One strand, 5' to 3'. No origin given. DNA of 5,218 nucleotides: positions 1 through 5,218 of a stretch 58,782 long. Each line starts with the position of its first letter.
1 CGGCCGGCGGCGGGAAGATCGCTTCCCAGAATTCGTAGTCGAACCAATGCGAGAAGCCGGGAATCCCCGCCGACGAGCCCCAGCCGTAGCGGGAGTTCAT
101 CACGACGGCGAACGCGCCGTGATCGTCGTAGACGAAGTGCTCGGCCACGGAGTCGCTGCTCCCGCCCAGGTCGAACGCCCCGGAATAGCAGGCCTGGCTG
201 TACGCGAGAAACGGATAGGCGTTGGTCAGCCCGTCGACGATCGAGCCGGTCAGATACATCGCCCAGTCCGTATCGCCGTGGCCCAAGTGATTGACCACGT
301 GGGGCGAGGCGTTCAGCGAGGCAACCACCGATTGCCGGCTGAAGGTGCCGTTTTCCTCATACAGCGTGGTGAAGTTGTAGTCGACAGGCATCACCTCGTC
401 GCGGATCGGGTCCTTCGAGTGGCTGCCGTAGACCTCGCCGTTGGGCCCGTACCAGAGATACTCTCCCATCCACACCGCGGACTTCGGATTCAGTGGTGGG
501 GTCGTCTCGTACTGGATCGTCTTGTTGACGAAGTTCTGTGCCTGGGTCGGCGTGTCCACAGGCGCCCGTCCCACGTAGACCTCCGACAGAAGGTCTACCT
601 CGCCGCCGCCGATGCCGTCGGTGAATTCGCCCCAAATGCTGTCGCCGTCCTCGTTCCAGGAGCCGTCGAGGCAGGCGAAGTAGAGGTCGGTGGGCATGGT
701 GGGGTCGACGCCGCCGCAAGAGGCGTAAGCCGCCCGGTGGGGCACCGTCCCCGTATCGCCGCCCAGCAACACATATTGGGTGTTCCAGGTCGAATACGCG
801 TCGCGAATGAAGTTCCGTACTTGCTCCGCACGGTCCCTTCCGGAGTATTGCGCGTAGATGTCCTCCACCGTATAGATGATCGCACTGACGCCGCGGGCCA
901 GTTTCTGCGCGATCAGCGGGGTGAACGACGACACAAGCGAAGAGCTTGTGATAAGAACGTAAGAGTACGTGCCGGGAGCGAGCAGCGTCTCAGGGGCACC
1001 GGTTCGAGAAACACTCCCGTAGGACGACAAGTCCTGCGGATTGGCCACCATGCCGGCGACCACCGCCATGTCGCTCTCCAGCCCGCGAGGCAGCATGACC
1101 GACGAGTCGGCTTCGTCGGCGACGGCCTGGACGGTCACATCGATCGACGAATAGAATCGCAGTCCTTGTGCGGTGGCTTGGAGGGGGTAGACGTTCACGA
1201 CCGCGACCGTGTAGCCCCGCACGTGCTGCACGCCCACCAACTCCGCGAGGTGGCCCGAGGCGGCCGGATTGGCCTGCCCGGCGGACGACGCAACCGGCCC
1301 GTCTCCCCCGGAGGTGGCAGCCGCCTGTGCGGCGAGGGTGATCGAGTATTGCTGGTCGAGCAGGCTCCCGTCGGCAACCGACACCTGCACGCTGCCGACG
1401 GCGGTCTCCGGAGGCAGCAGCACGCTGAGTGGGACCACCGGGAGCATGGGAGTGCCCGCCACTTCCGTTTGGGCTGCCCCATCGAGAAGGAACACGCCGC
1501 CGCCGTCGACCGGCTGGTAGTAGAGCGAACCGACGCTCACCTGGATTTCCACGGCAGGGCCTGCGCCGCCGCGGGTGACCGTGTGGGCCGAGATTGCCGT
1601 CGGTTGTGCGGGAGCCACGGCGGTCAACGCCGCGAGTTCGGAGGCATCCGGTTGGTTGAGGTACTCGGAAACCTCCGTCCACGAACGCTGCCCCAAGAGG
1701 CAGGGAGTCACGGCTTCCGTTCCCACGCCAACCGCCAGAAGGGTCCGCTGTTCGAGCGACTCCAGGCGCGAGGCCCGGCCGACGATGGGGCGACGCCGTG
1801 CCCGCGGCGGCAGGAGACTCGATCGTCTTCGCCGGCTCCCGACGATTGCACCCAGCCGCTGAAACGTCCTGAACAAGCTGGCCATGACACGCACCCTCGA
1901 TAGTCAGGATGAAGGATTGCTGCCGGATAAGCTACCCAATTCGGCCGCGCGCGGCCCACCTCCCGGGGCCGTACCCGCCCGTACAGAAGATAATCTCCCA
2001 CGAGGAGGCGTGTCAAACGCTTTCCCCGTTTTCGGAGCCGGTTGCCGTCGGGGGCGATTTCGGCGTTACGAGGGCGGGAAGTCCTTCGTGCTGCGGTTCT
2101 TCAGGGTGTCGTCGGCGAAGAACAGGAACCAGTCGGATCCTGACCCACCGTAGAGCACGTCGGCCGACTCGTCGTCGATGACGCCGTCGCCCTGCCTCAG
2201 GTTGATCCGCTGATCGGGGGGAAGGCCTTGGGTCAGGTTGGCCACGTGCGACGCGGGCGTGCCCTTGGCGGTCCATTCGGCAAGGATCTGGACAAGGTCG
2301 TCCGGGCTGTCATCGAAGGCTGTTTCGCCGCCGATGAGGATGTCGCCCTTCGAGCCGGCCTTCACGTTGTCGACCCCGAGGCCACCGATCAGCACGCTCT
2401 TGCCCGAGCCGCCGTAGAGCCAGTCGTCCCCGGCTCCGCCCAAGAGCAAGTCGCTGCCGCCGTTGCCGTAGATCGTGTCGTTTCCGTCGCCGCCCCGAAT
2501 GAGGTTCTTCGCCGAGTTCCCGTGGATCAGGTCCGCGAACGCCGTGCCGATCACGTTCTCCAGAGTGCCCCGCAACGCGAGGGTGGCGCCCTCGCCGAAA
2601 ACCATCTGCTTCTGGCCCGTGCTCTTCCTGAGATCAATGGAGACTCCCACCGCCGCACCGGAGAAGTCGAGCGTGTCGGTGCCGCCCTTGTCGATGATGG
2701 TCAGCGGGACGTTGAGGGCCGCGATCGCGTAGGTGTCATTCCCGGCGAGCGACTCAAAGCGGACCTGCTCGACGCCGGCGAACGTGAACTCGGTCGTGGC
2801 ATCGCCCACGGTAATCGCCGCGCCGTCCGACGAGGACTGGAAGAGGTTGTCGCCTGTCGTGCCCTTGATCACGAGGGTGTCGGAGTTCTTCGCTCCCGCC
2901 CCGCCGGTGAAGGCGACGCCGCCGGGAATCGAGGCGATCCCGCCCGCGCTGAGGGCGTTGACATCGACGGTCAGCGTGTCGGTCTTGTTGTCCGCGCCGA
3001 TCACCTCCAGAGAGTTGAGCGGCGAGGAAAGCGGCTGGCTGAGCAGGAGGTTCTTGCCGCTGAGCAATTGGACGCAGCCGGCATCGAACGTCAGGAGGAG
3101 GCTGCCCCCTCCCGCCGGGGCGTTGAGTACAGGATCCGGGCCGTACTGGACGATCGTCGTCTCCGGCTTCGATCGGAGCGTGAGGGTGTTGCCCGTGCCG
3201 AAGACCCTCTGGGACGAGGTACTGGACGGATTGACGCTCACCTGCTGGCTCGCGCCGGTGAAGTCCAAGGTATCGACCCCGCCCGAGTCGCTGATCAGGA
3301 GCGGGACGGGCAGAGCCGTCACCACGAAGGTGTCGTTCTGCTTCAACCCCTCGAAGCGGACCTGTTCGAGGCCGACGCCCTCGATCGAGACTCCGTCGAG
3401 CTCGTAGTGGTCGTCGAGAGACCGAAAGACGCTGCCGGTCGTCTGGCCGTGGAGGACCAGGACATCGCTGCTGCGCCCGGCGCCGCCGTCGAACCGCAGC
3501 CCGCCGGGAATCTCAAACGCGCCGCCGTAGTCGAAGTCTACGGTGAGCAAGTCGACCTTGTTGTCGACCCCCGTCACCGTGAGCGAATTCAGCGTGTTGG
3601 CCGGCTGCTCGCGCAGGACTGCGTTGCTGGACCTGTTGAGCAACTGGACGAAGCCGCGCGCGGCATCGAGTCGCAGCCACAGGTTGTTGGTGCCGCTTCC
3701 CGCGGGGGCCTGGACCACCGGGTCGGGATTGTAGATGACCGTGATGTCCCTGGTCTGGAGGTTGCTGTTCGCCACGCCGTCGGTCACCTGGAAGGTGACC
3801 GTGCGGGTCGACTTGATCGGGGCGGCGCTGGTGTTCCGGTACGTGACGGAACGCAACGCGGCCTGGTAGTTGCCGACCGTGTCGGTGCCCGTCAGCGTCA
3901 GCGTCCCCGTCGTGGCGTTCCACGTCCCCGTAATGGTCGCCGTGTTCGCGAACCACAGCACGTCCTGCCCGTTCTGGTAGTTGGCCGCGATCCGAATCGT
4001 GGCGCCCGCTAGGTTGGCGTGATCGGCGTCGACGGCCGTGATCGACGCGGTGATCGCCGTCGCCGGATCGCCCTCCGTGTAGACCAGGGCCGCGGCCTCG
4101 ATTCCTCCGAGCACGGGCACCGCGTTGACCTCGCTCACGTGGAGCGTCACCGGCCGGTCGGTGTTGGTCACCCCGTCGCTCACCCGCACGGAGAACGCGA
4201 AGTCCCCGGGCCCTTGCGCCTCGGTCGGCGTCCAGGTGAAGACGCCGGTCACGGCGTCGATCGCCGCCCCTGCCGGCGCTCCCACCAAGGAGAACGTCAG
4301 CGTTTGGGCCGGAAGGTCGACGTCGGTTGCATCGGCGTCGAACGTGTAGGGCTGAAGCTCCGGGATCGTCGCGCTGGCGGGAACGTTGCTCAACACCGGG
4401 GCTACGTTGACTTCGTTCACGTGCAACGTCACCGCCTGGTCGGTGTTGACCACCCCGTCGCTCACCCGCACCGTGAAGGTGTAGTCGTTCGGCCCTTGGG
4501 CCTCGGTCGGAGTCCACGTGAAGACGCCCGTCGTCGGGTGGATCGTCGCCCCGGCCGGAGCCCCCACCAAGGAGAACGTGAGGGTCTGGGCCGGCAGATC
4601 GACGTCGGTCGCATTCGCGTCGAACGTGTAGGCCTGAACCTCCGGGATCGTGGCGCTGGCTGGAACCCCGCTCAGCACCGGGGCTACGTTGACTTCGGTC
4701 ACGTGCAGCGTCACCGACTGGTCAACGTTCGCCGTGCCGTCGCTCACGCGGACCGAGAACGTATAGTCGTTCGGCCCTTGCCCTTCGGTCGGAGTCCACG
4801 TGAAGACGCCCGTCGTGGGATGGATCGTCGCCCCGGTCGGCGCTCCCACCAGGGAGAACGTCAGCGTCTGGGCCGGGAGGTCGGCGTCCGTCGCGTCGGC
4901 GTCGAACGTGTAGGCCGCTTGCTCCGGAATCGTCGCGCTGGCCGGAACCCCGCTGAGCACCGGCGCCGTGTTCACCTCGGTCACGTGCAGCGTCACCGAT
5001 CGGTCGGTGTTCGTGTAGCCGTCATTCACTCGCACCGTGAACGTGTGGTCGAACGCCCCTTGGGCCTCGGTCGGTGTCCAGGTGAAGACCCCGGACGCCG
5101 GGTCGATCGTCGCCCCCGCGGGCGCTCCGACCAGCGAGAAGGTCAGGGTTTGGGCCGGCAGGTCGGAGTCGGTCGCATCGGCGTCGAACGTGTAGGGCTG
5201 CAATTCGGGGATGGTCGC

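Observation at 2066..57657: Mirror-image pair of paralogous giant genes (7,910 and 10,376 codons) as a candidate two-member surface mega-protein system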

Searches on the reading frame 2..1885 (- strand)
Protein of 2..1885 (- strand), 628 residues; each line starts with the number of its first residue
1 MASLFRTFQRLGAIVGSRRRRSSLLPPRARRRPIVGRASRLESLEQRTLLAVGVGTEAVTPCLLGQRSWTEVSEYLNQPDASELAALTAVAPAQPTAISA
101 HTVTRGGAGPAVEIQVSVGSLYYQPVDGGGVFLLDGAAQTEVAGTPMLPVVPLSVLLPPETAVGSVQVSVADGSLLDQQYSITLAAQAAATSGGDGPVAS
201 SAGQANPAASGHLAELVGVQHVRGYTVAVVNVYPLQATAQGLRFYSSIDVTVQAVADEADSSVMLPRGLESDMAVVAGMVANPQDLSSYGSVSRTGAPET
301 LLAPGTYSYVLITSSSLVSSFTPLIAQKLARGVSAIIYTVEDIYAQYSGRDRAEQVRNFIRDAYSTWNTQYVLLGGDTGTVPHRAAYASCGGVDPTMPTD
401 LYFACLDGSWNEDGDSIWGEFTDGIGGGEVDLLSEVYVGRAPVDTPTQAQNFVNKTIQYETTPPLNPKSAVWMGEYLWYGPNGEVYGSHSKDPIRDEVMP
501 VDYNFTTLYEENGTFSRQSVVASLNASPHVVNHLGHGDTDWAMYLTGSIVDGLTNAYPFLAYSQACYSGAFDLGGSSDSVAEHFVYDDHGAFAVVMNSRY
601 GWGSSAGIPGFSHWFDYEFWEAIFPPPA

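Call 15: search_protein_families(library=pfam, proteins=[window:2-1885:-], max_evalue=0.01)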
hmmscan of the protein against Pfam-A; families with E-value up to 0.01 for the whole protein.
window:2-1885:- (628 aa): 1 family
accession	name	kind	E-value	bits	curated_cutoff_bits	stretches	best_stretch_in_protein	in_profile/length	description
PF01364.23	Peptidase_C25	-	5.2e-55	187.6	23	1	309-624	1-324/374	Peptidase family C25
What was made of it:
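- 2..1885 (-): 5' part (628 codons) of a C25 (gingipain-type) cysteine peptidase gene that runs off the window start. It has a leader, ................. Pfam Peptidase_C25 E = 5.2e-55 (call 15).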

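Call 50: find_homologous_proteins(query=window:2-1885:-)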
Query window:2-1885:- (628 aa): 163 proteins with E <= 0.001 among 8000 candidates; the best 120 are listed.
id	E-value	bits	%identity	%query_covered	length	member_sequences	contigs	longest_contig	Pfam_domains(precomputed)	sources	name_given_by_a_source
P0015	4.8e-97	344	40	76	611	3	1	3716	PF01364.25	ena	-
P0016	1.2e-89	320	39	77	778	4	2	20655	PF08126.17,PF01364.25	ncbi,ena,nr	ncbi:MAG: C25 family cysteine peptidase [Desulfobacterales bacterium]|nr:C25 family cysteine peptida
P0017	2.9e-89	318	38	78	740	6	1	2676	PF08126.17,PF01364.25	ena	-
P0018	4.7e-89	318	38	77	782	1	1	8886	PF08126.17,PF01364.25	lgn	-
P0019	1.1e-88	317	38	76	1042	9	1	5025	PF01364.25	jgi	-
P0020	7.4e-88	314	40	78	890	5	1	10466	PF18998.7,PF01364.25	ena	-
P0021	6.3e-87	311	37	76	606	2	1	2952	PF08126.17,PF01364.25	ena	-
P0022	8.9e-87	310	37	85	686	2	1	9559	PF01364.25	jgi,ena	-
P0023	4.9e-86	308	37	77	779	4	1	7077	PF08126.17,PF01364.25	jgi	-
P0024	2.4e-85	305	38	79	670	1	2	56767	PF01364.25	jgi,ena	-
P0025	2.9e-85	305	38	78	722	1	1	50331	PF01364.25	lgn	-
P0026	5.3e-85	304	39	79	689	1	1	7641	PF01364.25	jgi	jgi:hypothetical protein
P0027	8.5e-85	304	40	78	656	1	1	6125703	PF01364.25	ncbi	-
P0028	3.0e-84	302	40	66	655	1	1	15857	PF01364.25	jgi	-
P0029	6.0e-84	301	37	76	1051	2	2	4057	PF01364.25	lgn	-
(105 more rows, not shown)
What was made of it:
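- The C25 homologues are at most 40% identical and occur in many phyla (call 50).
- Tried and rejected: C25 homologues were too distant and scattered to define synteny (call 50).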

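Call 51: find_encoding_contigs(protein=P0027, flank=10000, max_places=2)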
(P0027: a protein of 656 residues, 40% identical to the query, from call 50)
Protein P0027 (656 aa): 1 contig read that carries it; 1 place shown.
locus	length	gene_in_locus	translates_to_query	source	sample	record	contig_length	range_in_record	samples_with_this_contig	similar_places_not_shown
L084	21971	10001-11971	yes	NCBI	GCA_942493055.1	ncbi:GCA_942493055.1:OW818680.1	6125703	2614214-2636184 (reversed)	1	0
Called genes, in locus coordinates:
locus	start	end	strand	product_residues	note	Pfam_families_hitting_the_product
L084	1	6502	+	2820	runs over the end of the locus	PF17210:SdrD_B (weak), PF17963:Big_9, PF17803:Cadherin_4, PF17892:Cadherin_5, PF17963:Big_9, PF01569:PAP2 (weak), PF22778:VCPO_2nd, PF07731:Cu-oxidase_2, +1 more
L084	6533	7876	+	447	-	PF07731:Cu-oxidase_2 (faint), PF07732:Cu-oxidase_3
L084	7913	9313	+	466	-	PF07732:Cu-oxidase_3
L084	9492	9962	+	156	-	-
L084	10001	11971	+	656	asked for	PF01364:Peptidase_C25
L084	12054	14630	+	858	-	PF14522:Cytochrome_C7 (faint), PF22113:Mtrc-MtrF_II-IV_dom (faint), PF14537:Cytochrom_c3_2 (faint), PF17963:Big_9 (weak)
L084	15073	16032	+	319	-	PF00291:PALP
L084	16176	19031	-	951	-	PF18582:HZS_alpha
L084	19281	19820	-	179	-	-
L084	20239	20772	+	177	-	PF04542:Sigma70_r2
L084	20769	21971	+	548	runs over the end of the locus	-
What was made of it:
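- In an anammox genome a C25 gene lies about 3.5 kb downstream of a cadherin-rich protein of more than 2,820 aa (call 51).
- Tried and rejected: One spot check (call 51) is only an anecdote.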

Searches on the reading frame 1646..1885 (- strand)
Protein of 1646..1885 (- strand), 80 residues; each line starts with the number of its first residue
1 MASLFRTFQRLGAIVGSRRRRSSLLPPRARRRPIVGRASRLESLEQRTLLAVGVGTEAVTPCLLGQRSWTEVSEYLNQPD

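Call 18: search_protein_families(library=pfam, proteins=[window:1646-1885:-], max_evalue=10)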
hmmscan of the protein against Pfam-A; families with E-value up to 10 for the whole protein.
seq(80 aa): 1 family
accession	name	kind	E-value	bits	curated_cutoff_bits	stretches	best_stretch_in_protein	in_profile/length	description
PF07595.18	Planc_extracel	-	0.014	15.6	25.5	1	40-54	6-20/20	Planctomycete extracellular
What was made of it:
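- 2..1885 (-): The leader gives a weak PF07595 hit, E = 0.014 (call 18).
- On Planctomycetes giant surface proteins with the PF07595-type leader: It gives only 15.6 bits (cut-off 25.5) for the C25 leader (call 18).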

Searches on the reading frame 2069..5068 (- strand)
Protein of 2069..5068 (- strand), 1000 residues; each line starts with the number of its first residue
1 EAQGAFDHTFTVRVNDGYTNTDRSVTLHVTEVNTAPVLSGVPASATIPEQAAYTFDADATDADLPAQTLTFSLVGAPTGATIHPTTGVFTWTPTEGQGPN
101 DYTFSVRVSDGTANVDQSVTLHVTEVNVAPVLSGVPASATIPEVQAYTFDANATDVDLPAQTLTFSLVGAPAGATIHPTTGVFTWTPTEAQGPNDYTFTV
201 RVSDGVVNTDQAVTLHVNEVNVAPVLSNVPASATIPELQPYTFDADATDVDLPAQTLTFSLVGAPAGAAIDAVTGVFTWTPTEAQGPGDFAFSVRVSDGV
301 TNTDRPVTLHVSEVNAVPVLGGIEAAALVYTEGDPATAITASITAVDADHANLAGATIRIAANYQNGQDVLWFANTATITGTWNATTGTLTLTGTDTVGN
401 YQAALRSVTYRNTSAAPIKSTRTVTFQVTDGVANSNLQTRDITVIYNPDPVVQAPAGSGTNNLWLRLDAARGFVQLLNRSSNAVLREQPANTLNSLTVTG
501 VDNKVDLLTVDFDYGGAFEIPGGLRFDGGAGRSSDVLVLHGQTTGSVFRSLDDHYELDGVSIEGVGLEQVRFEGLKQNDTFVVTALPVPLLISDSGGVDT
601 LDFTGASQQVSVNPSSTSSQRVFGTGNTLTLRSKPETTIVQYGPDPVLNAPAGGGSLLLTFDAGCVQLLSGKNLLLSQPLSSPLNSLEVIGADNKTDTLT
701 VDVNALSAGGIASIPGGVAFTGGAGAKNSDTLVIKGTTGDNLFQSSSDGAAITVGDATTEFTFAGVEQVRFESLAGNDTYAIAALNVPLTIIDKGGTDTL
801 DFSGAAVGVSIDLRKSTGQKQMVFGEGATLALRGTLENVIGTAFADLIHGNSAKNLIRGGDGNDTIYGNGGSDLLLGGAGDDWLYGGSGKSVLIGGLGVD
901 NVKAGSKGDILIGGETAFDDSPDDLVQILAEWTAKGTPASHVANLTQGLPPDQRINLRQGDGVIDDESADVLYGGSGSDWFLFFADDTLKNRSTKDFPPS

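Call 6: search_protein_families(library=pfam, proteins=[window:2069-5068:-], max_evalue=0.01)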
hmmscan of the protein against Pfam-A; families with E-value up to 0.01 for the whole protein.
window:2069-5068:- (1000 aa): 8 families
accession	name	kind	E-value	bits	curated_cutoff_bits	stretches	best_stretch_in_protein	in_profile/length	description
PF05345.18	He_PIG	-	2e-23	83.1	24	3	35-124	1-96/96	Putative Ig domain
PF17892.7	Cadherin_5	-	1.6e-14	53.9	26.5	3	220-306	1-92/98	Cadherin-like domain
PF17963.7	Big_9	-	7.5e-14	52.8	23.6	3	127-212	1-84/89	Bacterial Ig domain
PF18957.6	RibLong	-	9.2e-14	52.5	27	3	53-113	19-83/93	Long Rib domain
PF17803.7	Cadherin_4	-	1.1e-11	45.4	25.1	3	24-83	2-62/71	Bacterial cadherin-like domain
PF00353.25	HemolysinCabind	-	1.7e-11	44.3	23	2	840-875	1-36/36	RTX calcium-binding nonapeptide repeat (4 copies)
PF08548.17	Peptidase_M10_C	-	4.3e-08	33.6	20.7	1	771-865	14-100/193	Peptidase M10 serralysin C terminal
PF19077.6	Big_13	-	0.005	17.7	27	0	144-217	26-98/102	Bacterial Ig-like domain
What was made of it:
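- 2069..3871 (-): C-terminal cassette of A (aa 7310-7910): two ~195-aa repeats, canonical RTX nonapeptides, then a ~90-aa tail. HemolysinCabind E = 1.7e-11 and Peptidase_M10_C (call 6).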

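Call 12: search_protein_families(library=ncbifam, proteins=[window:2069-5068:-], max_evalue=0.01)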
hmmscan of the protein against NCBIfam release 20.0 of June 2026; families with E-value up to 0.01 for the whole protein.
window:2069-5068:- (1000 aa): 11 families
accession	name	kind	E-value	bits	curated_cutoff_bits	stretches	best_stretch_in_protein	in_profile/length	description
NF038112.1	myxo_dep_M36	subfamily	1.4e-32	111.9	1500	2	9-319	1261-1571/1604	myxosortase-dependent M36 family metallopeptidase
NF012211.1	tand_rpt_95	domain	1.2e-21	76.5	90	3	151-228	17-95/98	tandem-95 repeat protein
NF035945.1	Zn_serralysin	subfamily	1.4e-19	70.7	500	1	771-882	252-365/462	serralysin family metalloprotease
NF053766.1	ZapA_metallo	exception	4.9e-17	62.1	940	1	765-894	257-388/483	ZapA family metalloprotease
NF051884.1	ProteaseSapA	equivalog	8.4e-15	54.4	1200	1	763-873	246-358/644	protease SapA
NF033943.0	RTX_toxin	subfamily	2.7e-12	45.7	1000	1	835-987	668-805/930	RTX family hemolysin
NF038111.1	rhom_dep_M36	equivalog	1.8e-09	35.6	1700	2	33-129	1184-1281/1315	rhombosortase-dependent M36 family metallopeptidase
NF033203.1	entero_EhxA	exception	6.3e-09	34.5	2000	1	839-911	714-786/997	enterohemolysin EhxA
NF046115.1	Ca_rpt_SMc04171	equivalog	3.4e-08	33.1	625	1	653-921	239-499/574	SMc04171 family calcium-binding repeat protein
NF052454.1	BtaGlycanEglC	equivalog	4.8e-05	22.4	700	1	752-885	12-140/459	endo-1,3-1,4-beta-glycanase EglC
NF050046.1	PueAB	exception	0.00028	19.4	670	1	839-884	372-417/616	polyurethane esterase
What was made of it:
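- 2069..3871 (-): Serralysin-type hits (call 12).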
